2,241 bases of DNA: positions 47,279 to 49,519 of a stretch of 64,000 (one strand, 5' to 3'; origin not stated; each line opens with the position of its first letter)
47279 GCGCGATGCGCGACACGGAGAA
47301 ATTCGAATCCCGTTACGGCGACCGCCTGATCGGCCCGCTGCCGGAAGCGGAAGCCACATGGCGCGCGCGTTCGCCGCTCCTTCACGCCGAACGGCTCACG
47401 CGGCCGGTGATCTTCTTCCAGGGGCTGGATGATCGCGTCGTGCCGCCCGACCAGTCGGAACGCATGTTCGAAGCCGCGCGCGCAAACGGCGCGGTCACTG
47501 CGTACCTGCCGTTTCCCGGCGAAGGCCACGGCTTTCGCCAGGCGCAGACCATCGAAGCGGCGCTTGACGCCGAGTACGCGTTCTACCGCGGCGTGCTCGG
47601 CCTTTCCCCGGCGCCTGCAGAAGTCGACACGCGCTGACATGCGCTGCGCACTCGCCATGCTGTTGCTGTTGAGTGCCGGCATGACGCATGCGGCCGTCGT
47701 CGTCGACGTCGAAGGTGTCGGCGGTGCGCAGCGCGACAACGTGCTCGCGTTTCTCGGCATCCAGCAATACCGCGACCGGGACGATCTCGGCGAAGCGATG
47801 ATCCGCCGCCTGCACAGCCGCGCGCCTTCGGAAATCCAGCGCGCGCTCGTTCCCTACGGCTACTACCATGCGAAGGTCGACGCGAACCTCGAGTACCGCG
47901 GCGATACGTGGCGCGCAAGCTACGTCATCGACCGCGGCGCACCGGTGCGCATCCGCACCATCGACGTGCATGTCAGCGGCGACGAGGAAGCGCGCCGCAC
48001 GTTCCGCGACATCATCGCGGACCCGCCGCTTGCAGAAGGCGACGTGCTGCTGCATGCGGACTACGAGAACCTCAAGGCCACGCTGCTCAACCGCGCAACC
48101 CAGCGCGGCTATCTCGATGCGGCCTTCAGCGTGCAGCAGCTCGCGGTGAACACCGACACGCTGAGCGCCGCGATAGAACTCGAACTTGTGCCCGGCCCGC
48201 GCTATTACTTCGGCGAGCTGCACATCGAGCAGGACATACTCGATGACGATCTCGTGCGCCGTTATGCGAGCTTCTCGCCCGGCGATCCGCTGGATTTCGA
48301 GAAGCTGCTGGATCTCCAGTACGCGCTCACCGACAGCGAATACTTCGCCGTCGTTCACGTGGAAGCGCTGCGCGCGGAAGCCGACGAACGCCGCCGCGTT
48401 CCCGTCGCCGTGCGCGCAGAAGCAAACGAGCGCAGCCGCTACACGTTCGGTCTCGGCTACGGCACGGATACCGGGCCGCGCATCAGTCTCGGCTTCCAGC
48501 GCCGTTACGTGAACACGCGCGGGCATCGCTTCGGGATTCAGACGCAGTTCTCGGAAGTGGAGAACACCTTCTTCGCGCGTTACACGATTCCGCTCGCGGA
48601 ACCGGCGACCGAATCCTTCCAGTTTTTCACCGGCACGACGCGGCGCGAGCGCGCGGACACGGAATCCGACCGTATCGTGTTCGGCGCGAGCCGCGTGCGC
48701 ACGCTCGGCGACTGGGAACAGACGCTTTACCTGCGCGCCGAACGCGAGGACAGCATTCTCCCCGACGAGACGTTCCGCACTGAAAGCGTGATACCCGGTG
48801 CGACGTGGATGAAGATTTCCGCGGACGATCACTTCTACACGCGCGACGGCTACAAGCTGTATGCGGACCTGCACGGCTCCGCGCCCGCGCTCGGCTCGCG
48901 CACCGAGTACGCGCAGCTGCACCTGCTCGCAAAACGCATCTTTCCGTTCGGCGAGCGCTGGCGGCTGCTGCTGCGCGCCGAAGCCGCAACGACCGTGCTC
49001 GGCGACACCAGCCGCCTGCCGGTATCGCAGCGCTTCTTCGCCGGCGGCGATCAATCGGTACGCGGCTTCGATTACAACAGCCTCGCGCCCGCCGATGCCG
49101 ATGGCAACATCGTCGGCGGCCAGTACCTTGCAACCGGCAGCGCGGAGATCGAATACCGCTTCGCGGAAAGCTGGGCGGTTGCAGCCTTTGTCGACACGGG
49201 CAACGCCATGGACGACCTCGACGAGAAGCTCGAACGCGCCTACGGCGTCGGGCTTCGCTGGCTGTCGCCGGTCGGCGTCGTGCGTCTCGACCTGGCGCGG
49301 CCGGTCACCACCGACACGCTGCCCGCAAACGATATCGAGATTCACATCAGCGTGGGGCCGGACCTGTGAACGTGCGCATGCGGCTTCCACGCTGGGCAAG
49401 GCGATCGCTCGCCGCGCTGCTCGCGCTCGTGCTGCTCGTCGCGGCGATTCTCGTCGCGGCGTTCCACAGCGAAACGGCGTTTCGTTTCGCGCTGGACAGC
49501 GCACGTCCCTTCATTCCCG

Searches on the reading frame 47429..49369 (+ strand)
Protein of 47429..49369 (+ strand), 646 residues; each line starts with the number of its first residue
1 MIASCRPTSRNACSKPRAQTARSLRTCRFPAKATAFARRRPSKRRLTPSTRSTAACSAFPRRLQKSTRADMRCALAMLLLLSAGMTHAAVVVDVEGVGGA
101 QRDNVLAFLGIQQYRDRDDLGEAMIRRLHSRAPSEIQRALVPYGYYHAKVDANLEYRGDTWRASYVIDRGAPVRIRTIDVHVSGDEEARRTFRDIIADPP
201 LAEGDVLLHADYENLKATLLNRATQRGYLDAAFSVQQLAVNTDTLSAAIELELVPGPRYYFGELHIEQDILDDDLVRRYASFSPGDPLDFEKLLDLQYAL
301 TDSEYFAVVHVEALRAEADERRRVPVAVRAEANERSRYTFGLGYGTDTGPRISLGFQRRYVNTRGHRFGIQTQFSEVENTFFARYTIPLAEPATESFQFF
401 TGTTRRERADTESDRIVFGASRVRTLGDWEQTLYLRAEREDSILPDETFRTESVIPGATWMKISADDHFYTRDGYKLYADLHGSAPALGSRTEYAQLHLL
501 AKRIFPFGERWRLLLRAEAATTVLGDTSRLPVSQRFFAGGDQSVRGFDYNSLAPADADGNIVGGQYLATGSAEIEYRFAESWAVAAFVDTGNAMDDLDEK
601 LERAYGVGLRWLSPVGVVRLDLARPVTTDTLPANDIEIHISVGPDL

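Call 27: search_protein_families(library=pfam, proteins=[window:47429-49369:+], max_evalue=0.00001)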
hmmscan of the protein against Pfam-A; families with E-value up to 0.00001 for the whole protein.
window:47429-49369:+ (646 aa): 3 families
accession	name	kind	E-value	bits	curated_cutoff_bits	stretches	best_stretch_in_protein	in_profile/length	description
PF01103.29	Omp85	-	5.8e-30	105.3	24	1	343-643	14-322/325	Omp85 superfamily domain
PF17243.7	POTRA_TamA_1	-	8.5e-19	67.9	26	1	92-168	2-73/74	POTRA domain TamA domain 1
PF07244.20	POTRA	-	4.4e-08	34.2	21.3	0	259-328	1-74/79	Surface antigen variable number repeat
